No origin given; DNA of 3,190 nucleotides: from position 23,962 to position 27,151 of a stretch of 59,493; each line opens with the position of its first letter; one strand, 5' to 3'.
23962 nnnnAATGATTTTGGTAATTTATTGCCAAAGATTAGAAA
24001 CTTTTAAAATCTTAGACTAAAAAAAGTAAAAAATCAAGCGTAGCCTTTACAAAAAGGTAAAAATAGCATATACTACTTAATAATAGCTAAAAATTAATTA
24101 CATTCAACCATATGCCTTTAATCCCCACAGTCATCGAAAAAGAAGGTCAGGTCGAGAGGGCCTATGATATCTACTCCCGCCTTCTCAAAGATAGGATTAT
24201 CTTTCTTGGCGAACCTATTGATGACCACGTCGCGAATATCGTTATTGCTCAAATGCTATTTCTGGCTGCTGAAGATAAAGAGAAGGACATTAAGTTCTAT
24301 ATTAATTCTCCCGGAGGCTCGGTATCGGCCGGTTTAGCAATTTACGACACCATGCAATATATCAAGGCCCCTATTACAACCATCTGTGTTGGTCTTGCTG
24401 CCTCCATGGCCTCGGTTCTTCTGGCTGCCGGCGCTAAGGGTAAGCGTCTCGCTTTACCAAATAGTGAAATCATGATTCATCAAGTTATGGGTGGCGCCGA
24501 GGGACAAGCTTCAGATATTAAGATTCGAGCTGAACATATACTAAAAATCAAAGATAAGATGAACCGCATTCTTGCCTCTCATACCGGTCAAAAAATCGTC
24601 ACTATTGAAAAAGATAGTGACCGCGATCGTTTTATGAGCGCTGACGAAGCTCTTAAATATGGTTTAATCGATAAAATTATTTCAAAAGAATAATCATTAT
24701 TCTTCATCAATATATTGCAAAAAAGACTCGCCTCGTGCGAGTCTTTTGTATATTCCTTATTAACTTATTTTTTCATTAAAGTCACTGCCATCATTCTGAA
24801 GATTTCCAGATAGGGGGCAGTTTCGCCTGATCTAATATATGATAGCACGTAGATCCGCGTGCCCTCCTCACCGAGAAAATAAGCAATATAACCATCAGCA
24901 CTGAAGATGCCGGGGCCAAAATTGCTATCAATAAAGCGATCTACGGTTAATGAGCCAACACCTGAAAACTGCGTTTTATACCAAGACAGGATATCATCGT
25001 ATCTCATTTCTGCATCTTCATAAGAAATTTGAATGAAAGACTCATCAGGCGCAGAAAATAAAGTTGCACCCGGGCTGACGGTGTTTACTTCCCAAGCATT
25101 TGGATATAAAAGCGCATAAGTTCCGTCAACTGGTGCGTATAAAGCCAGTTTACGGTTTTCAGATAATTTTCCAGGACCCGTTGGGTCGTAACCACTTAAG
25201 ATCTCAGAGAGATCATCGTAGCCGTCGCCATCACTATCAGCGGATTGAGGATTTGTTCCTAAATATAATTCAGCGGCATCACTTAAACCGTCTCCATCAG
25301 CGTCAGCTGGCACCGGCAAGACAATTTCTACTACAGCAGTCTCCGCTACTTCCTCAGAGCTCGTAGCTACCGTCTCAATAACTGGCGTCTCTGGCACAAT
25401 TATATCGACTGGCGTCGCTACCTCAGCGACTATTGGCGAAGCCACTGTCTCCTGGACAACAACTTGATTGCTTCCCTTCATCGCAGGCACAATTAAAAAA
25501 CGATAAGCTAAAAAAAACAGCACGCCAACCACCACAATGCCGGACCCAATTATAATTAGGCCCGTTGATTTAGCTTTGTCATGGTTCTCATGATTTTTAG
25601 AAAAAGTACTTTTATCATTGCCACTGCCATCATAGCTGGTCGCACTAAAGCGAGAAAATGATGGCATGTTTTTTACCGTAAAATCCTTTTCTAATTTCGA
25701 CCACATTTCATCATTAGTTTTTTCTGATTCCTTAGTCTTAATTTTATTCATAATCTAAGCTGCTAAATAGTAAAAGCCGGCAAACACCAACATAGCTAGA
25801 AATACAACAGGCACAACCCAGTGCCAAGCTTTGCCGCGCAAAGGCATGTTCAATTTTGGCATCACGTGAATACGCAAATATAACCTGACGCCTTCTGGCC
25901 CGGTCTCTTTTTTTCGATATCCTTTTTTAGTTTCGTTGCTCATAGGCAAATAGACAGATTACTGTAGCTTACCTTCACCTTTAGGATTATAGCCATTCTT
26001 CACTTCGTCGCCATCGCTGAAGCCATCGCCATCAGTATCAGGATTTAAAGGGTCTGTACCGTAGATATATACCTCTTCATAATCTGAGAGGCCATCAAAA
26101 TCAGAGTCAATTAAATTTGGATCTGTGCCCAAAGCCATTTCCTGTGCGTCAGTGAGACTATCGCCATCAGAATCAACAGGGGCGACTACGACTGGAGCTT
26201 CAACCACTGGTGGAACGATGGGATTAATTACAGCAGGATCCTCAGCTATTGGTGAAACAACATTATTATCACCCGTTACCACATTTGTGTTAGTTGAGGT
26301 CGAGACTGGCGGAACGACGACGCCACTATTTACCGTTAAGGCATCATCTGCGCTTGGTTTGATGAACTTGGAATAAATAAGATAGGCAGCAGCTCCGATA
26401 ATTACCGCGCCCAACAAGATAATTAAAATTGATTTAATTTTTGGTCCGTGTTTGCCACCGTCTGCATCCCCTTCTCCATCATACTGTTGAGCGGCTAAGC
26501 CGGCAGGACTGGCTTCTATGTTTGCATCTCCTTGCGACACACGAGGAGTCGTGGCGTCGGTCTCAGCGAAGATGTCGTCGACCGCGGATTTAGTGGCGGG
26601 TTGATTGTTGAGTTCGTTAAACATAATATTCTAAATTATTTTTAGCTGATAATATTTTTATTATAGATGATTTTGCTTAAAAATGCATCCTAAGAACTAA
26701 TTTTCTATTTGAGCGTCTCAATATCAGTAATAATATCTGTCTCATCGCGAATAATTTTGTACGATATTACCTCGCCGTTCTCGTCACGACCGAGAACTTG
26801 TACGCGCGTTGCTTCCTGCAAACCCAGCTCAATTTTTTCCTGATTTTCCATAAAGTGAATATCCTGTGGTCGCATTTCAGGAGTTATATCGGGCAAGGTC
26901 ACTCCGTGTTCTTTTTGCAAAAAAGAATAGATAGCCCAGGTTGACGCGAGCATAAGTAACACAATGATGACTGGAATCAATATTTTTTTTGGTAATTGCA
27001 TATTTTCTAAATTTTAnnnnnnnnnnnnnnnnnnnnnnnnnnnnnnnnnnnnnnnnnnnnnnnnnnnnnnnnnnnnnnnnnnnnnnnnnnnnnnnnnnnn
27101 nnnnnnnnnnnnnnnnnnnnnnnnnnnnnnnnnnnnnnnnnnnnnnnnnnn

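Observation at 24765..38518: A 13.7-kb co-directional cluster devoted to giant and anchored surface proteins, a candidate cell-surface or attachment system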

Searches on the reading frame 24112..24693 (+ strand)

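Call 7: search_protein_families(library=pfam, proteins=[window:24112-24693:+], max_evalue=0.001)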
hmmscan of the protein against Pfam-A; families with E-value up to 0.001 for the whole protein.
window:24112-24693:+ (193 aa): 1 family
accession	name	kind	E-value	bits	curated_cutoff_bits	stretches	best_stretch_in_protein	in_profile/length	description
PF00574.28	CLP_protease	-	1.7e-84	282.7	20.2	1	14-192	3-181/182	Clp protease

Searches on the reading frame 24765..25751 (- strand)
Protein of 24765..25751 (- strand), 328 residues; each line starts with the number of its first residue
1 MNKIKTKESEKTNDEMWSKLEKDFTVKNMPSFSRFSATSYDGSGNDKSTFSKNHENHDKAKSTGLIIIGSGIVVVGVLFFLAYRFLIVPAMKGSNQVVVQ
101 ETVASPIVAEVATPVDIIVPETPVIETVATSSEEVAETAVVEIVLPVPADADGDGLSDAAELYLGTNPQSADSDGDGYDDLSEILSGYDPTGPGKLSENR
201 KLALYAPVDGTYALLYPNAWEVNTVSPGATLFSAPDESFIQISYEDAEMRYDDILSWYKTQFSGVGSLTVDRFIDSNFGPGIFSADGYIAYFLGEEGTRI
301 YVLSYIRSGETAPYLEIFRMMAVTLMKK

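Call 4: search_protein_families(library=pfam, proteins=[window:24765-25751:-], max_evalue=0.1)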
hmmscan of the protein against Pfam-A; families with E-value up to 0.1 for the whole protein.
window:24765-25751:- (328 aa): 1 family
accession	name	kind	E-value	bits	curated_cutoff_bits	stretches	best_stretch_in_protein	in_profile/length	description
PF18884.5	TSP3_bac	-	1.2e-07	31.9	25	1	150-170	1-21/22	Bacterial TSP3 repeat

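Call 5: search_protein_families(library=ncbifam, proteins=[window:24765-25751:-], max_evalue=0.1)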
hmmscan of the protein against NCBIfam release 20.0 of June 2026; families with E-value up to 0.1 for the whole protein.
window:24765-25751:- (328 aa): 2 families
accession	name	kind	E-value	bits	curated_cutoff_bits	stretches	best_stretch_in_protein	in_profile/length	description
NF047639.1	throspo3_MtsD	equivalog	1.2e-05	23.6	800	1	149-192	459-502/651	cell-cell cohesion protein MtsD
NF033765.2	gliding_CglD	equivalog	7.2e-05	20.8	400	1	148-181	205-238/1124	adventurous gliding motility lipoprotein CglD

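Call 92: search_protein_families(library=phrogs, proteins=[window:24765-25751:-], max_evalue=0.001)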
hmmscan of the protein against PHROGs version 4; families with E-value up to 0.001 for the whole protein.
window:24765-25751:- (328 aa): 0 families

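Call 93: search_protein_families(library=padloc, proteins=[window:24765-25751:-], max_evalue=0.001)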
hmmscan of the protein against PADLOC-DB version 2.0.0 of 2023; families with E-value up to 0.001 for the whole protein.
window:24765-25751:- (328 aa): 0 families

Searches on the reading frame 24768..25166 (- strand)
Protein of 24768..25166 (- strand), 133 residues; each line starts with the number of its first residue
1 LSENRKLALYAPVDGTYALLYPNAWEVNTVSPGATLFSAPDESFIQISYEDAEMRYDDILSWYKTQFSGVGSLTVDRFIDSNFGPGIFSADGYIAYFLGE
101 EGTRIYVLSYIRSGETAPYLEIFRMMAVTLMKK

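Call 85: search_protein_families(library=pfam, proteins=[window:24768-25166:-], max_evalue=0.05)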
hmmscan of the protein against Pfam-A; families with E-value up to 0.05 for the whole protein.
window:24768-25166:- (133 aa): 0 families

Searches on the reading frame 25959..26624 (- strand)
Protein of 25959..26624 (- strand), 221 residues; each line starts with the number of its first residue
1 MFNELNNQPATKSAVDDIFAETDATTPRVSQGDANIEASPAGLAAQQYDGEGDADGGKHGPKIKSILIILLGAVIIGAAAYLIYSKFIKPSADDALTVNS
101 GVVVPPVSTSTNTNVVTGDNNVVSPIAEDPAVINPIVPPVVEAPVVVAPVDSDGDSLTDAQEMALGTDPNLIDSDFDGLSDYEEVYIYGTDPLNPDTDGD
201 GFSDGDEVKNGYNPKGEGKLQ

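Call 4: search_protein_families(library=pfam, proteins=[window:25959-26624:-], max_evalue=0.1)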
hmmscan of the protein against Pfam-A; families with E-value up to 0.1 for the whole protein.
window:25959-26624:- (221 aa): 2 families
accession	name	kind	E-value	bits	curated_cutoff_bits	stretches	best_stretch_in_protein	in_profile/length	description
PF18884.5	TSP3_bac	-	8.4e-21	73.9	25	3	173-195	1-22/22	Bacterial TSP3 repeat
PF03495.19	Binary_toxB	-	0.075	13.7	25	0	151-209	2-61/78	Clostridial binary toxin B/anthrax toxin PA Ca-binding domain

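Call 5: search_protein_families(library=ncbifam, proteins=[window:25959-26624:-], max_evalue=0.1)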
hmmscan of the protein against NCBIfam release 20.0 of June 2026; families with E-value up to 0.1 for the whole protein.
window:25959-26624:- (221 aa): 4 families
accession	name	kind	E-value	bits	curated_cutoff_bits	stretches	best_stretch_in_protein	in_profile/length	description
NF033765.2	gliding_CglD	equivalog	4.4e-10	38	400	1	149-211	175-244/1124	adventurous gliding motility lipoprotein CglD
NF047639.1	throspo3_MtsD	equivalog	4.6e-08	31.7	800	1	150-215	459-528/651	cell-cell cohesion protein MtsD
NF007509.0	PRK10110.1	subfamily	0.036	12.4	665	1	63-116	141-194/530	PTS maltose transporter subunit IICB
TIGR02004.1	PTS-IIBC-malX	hypoth_equivalog_domain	0.094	11.2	632.2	0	63-116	132-185/517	maltose/glucose-specific PTS transporter subunit IIBC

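Call 92: search_protein_families(library=phrogs, proteins=[window:25959-26624:-], max_evalue=0.001)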
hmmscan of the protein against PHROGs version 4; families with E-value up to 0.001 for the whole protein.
window:25959-26624:- (221 aa): 0 families

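Call 93: search_protein_families(library=padloc, proteins=[window:25959-26624:-], max_evalue=0.001)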
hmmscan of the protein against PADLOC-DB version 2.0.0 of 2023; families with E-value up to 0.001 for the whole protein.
window:25959-26624:- (221 aa): 0 families

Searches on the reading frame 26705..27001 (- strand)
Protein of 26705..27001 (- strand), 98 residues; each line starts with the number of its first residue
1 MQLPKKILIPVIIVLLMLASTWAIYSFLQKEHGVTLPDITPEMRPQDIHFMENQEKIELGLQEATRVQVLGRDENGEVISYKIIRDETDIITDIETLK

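Call 4: search_protein_families(library=pfam, proteins=[window:26705-27001:-], max_evalue=0.1)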
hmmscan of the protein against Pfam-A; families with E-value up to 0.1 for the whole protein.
window:26705-27001:- (98 aa): 2 families
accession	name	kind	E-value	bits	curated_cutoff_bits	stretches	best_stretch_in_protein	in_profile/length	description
PF14749.11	Acyl-CoA_ox_N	-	0.024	15.6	25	1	41-77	30-67/120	Acyl-coenzyme A oxidase N-terminal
PF06139.17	BphX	-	0.097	13.1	24.7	0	7-32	80-105/133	BphX-like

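Call 5: search_protein_families(library=ncbifam, proteins=[window:26705-27001:-], max_evalue=0.1)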
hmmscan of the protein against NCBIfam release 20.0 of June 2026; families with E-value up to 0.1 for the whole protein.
window:26705-27001:- (98 aa): 0 families

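Call 92: search_protein_families(library=phrogs, proteins=[window:26705-27001:-], max_evalue=0.001)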
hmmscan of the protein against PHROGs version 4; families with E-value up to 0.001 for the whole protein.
window:26705-27001:- (98 aa): 0 families

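Call 93: search_protein_families(library=padloc, proteins=[window:26705-27001:-], max_evalue=0.001)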
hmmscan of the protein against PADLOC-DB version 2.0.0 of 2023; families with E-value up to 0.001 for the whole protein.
window:26705-27001:- (98 aa): 0 families
